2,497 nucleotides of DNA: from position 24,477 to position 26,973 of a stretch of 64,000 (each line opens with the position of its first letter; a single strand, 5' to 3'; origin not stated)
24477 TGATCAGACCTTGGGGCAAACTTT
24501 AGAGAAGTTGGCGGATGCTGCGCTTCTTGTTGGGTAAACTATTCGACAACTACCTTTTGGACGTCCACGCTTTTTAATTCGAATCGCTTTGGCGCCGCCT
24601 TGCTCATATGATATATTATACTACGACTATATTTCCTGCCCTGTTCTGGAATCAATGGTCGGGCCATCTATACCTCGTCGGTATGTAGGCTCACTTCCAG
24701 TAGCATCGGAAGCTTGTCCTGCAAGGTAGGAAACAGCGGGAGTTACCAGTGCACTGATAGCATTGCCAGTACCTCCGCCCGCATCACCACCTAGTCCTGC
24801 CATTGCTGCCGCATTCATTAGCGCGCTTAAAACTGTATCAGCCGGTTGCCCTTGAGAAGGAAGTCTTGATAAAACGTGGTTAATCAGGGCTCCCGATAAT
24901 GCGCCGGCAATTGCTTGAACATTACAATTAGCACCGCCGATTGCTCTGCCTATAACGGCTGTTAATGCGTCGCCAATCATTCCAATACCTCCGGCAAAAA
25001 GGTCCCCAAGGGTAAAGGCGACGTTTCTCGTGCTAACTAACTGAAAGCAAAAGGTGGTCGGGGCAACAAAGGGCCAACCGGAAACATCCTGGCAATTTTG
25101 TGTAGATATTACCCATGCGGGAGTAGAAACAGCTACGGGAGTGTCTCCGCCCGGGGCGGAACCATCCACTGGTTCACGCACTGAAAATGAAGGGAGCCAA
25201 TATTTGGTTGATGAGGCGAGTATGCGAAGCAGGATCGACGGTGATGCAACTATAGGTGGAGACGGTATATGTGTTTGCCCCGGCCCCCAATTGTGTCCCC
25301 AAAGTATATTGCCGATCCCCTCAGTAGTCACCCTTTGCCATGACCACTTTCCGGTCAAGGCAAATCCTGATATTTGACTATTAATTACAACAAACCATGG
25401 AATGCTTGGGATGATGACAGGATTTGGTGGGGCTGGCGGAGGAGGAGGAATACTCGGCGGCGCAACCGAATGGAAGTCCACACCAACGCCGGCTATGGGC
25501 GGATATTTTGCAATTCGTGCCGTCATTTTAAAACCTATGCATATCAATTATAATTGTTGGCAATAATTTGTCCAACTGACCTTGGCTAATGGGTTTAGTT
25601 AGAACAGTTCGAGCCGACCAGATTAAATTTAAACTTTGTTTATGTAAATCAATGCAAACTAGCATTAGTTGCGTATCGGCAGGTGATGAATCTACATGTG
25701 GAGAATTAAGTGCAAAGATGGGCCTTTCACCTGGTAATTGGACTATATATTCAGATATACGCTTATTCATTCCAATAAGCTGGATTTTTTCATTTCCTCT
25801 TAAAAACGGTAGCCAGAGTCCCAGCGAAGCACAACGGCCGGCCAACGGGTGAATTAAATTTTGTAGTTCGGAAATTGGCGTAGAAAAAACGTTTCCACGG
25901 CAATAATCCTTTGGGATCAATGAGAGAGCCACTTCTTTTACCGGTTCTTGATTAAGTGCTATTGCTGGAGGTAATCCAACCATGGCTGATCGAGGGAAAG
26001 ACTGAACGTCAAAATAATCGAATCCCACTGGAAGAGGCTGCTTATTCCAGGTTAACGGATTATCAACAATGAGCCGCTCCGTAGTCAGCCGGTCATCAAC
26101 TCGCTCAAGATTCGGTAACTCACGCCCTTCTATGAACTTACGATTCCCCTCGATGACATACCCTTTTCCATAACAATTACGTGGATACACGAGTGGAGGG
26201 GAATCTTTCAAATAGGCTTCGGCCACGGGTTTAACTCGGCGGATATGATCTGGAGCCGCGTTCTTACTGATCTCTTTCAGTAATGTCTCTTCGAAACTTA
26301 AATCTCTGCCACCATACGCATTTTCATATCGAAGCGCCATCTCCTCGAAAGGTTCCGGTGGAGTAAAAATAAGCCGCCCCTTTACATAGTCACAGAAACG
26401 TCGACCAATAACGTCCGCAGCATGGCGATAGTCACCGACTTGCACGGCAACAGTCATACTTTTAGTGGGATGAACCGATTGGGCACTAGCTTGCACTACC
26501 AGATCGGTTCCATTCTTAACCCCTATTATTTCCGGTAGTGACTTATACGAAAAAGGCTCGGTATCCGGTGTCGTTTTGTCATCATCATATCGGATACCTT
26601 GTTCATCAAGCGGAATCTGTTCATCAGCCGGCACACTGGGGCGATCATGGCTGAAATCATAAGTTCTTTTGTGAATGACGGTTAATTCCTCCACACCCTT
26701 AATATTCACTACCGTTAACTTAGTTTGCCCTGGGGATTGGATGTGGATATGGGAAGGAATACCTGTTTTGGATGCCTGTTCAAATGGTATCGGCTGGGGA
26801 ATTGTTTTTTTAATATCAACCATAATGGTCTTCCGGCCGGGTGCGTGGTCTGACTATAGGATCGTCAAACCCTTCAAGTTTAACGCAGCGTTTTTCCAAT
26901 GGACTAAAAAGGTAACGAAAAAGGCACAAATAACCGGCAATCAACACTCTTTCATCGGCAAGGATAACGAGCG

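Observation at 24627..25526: Terminal vgrG-operon gene: glycine-zipper candidate effector with no adjacent immunity gene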

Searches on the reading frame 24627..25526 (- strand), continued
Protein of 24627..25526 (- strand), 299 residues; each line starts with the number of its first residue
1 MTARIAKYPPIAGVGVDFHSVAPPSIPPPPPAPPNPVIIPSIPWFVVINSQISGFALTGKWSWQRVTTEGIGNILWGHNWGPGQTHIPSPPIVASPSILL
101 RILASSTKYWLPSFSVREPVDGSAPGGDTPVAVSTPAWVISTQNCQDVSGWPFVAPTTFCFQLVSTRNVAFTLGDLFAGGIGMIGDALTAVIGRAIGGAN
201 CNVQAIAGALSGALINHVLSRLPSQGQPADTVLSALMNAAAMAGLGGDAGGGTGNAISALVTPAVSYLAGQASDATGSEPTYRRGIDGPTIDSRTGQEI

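Call 85: search_protein_families(library=pfam, proteins=[P0310, P0328, P0292, P0367, P0372, P0402], max_evalue=10)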
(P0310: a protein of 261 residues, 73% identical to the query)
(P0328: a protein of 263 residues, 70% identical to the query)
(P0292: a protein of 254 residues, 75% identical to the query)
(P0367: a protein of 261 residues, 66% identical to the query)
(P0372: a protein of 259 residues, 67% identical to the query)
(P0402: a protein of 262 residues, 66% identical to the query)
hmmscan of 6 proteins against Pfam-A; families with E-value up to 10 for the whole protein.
P0310 (261 aa): 1 family
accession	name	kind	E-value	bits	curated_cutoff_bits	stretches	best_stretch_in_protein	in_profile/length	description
PF05488.18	PAAR_motif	-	0.013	16.1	27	1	176-192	13-29/70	PAAR motif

P0328 (263 aa): 1 family
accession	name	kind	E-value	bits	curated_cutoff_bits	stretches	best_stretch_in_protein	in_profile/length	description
PF05488.18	PAAR_motif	-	0.0052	17.4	27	1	175-199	13-35/70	PAAR motif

P0292 (254 aa): 2 families
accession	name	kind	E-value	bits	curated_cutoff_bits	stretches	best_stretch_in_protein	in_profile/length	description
PF09080.15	K-cyclin_vir_C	-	0.22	12.4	25.3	1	98-150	47-103/107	K cyclin, C terminal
PF07884.19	VKOR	-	1.3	9.6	27.5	0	195-235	40-80/134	Vitamin K epoxide reductase family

P0367 (261 aa): 2 families
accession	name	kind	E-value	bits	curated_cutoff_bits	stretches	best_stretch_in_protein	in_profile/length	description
PF05488.18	PAAR_motif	-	0.032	14.9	27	1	174-194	13-33/70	PAAR motif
PF13665.11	Tox-PAAR-like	-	1.7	9.3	31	1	161-201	19-61/108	Toxin PAAR-like domain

P0372 (259 aa): 1 family
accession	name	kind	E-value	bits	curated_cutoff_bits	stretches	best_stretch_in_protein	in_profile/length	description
PF05488.18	PAAR_motif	-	0.046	14.4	27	1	171-191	13-33/70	PAAR motif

P0402 (262 aa): 1 family
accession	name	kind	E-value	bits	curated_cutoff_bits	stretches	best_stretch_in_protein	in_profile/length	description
PF05488.18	PAAR_motif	-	0.013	16.1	27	1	170-199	8-35/70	PAAR motif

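Call 86: find_encoding_contigs(protein=P0372, flank=9000, max_places=2)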
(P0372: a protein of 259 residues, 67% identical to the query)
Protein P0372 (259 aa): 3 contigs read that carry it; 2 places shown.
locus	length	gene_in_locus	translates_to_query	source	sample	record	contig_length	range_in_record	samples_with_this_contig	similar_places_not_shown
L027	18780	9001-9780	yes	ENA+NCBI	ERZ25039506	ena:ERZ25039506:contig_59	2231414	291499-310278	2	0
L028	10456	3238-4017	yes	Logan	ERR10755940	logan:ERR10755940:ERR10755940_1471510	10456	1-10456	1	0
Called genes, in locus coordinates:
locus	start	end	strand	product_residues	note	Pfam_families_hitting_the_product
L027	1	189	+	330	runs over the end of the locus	PF05947:T6SS_TssF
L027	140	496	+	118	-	PF05947:T6SS_TssF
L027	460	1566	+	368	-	PF06996:T6SS_TssG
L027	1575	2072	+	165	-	PF02861:Clp_N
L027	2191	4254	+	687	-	PF13191:AAA_16 (weak), PF23569:NBD_SMAX1 (weak), PF00004:AAA, PF17871:AAA_lid_9, PF00004:AAA (weak), PF07724:AAA_2, PF07728:AAA_5, PF10431:ClpB_D2-small, +4 more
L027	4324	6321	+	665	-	PF05954:Phage_GPD, PF04717:Phage_base_V, PF20093:DUF6484 (weak), PF22178:Gp5_trimer_C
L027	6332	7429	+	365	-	PF09937:DUF2169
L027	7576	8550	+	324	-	PF09937:DUF2169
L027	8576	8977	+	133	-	-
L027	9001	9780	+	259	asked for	-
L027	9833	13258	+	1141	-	PF20148:DUF6531, PF25023:TEN_YD-shell (weak), PF05593:RHS_repeat (weak), PF25023:TEN_YD-shell, PF05593:RHS_repeat (weak), PF25023:TEN_YD-shell, PF03527:RHS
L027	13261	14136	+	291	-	-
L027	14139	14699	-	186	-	-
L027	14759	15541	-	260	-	-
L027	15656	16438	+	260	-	PF06439:3keto-disac_hyd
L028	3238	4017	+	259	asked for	-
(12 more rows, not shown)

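Call 87: find_encoding_contigs(protein=P0402, flank=9000, max_places=2)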
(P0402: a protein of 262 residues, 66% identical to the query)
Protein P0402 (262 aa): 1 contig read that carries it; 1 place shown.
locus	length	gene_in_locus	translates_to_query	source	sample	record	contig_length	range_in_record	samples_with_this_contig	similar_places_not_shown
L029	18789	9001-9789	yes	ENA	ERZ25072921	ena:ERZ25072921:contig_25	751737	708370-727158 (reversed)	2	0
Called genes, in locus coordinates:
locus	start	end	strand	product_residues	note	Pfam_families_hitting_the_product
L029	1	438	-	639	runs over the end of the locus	PF06808:DctM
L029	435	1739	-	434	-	PF00480:ROK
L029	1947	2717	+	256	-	PF05721:PhyH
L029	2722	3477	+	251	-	PF00106:adh_short, PF08659:KR, PF13561:adh_short_C2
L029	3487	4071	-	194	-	PF06938:DUF1285_N, PF21028:DUF1285_C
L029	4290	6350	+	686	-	PF05954:Phage_GPD, PF04717:Phage_base_V, PF22178:Gp5_trimer_C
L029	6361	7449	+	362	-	PF09937:DUF2169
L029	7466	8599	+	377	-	PF09937:DUF2169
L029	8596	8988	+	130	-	-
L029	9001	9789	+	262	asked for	-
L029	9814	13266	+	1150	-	PF20148:DUF6531, PF05593:RHS_repeat (weak), PF25023:TEN_YD-shell, PF03527:RHS (faint), PF05593:RHS_repeat (weak)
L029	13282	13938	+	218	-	-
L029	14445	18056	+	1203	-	PF20148:DUF6531, PF25023:TEN_YD-shell, PF05593:RHS_repeat, PF25023:TEN_YD-shell, PF05593:RHS_repeat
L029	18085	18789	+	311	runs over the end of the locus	-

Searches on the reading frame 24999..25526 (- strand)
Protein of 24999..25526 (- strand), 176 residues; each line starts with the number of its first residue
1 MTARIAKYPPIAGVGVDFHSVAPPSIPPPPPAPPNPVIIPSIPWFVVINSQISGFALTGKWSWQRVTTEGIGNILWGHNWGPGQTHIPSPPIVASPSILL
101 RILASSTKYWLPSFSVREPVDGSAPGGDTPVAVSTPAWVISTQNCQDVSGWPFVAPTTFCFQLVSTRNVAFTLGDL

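Call 61: predict_structure(alignment_id=A3)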
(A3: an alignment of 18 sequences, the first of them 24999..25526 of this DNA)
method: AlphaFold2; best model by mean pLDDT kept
length: 176 residues; sequences in the alignment: 18
mean_pLDDT: 31.8   pTM: 0.19
mean pLDDT of the five models: 31.8, 31.4, 30.9, 29.7, 28.3
residues with pLDDT >= 90: 0; 70-90: 0; 50-70: 10; < 50: 166
segments of 3 or more residues with pLDDT < 50: 1-23, 35-176
pLDDT, mean of each block of 10 residues (from residue 1): 25 37 50 49 38 28 23 26 31 28 31 31 35 31 29 26 27 26
secondary structure, 60 per line:
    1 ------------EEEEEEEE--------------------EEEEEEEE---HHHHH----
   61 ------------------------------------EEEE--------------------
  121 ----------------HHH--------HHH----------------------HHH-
elements in order: E13-20 E41-48 H52-56 E97-100
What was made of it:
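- The N-domain-only model failed (pLDDT 32, 18 sequences; call 61).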

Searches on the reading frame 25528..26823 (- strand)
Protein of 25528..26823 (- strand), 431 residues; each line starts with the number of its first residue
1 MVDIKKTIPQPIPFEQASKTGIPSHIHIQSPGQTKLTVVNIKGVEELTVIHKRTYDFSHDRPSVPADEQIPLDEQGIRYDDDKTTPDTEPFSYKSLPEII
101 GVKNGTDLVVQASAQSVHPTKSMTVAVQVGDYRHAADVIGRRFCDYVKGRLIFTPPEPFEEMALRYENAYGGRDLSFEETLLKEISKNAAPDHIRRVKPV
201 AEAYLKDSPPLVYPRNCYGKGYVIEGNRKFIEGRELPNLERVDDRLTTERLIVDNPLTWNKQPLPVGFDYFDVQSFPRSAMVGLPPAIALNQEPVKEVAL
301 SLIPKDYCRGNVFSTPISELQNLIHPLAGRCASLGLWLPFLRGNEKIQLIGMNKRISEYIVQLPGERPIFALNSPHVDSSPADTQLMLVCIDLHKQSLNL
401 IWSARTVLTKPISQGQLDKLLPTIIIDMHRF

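Call 4: search_protein_families(library=pfam, proteins=[window:25528-26823:-], max_evalue=1)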
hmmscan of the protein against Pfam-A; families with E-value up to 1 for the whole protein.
window:25528-26823:- (431 aa): 1 family
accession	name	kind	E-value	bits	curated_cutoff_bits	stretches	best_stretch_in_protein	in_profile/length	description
PF09937.14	DUF2169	-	1.2e-36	127.1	25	1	43-402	2-293/294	Uncharacterized protein conserved in bacteria (DUF2169)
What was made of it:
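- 25528..26823 (-): DUF2169 protein b (431 aa, TvpA-like), full-length match to the Pfam model. PF09937, E 1.2e-36 (call 4).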

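Call 5: search_protein_families(library=ncbifam, proteins=[window:25528-26823:-], max_evalue=1)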
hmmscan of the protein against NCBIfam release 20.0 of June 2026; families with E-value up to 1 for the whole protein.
window:25528-26823:- (431 aa): 0 families
